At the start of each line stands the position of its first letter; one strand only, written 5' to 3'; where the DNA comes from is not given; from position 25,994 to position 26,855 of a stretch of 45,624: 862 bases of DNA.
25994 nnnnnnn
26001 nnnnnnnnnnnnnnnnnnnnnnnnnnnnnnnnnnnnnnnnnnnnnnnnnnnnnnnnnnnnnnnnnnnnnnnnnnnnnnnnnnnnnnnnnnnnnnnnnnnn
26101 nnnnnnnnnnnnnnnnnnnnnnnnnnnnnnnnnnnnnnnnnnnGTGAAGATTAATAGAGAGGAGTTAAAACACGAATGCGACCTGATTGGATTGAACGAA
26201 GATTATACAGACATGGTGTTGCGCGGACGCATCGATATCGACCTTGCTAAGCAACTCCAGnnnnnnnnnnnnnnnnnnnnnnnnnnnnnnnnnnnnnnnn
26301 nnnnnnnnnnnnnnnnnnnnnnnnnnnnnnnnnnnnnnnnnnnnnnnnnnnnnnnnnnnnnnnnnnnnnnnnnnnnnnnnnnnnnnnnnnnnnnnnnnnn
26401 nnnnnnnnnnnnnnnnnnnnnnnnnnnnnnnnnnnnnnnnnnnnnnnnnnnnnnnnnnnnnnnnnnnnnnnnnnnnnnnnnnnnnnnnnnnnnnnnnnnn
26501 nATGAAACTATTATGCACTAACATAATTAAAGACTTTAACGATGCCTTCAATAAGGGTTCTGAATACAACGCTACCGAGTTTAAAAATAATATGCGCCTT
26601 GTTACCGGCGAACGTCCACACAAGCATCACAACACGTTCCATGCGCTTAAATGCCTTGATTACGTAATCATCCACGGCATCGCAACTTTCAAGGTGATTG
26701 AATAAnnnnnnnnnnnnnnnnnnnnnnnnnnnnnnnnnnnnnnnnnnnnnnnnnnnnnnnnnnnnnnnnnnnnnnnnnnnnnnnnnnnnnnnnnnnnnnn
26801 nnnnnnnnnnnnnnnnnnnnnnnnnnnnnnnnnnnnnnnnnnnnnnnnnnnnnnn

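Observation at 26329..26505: Small tandem paralog with an in-frame ochre codon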

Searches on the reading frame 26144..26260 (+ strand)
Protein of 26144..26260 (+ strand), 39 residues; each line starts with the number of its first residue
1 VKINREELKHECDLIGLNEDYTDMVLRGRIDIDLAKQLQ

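Call 15: search_protein_families(library=phrogs, proteins=[window:26144-26260:+], max_evalue=0.1)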
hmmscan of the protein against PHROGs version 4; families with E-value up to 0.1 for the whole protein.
seq(39 aa): 1 family
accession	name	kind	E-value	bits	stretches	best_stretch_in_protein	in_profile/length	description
phrog_9053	-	unknown function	2.2e-18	67.4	1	1-39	1-39/59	-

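Call 16: search_protein_families(library=pfam, proteins=[window:26144-26260:+], max_evalue=1)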
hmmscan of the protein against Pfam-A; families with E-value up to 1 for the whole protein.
seq(39 aa): 0 families

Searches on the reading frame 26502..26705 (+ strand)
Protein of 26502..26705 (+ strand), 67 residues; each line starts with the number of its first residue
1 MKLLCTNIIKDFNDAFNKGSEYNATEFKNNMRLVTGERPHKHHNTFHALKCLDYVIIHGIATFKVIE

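Call 15: search_protein_families(library=phrogs, proteins=[window:26502-26702:+], max_evalue=0.1)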
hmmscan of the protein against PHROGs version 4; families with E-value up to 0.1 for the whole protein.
seq(67 aa): 3 families
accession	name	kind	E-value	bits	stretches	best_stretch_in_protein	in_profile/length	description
phrog_4448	-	unknown function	3.8e-13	50.3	1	1-66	1-78/79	-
phrog_15929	-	unknown function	0.01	16.6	1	2-35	3-36/64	-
phrog_28864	-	unknown function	0.043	13.8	1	2-49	195-243/336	-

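Call 16: search_protein_families(library=pfam, proteins=[window:26502-26702:+], max_evalue=1)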
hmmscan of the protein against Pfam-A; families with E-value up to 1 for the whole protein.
seq(67 aa): 0 families

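Call 31: find_encoding_contigs(protein=window:26502-26705:+, flank=3000, max_places=10)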
Protein window:26502-26705:+ (67 aa): 3 contigs read that carry it; 2 places shown.
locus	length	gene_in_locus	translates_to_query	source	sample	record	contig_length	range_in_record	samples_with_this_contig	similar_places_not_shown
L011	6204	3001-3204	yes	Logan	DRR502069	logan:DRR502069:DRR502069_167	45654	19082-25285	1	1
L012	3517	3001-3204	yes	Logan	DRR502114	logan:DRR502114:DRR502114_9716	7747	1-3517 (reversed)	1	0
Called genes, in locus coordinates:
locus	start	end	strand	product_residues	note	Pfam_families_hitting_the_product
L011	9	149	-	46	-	PF26839:DUF8272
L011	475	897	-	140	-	-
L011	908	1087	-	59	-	-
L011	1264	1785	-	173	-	PF23796:DUF7174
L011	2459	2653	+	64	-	-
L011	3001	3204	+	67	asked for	-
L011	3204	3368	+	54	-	-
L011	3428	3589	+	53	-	-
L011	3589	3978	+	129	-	-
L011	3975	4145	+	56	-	PF24024:DUF7336 (weak)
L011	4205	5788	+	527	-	PF13148:DUF3987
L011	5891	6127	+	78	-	-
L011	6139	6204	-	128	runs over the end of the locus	-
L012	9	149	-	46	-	PF26839:DUF8272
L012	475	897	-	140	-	-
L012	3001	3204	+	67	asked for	-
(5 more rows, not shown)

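Call 76: search_protein_families(library=ncbifam, proteins=[window:26502-26702:+], max_evalue=0.1)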
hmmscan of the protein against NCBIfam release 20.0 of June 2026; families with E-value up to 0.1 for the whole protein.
seq(67 aa): 0 families
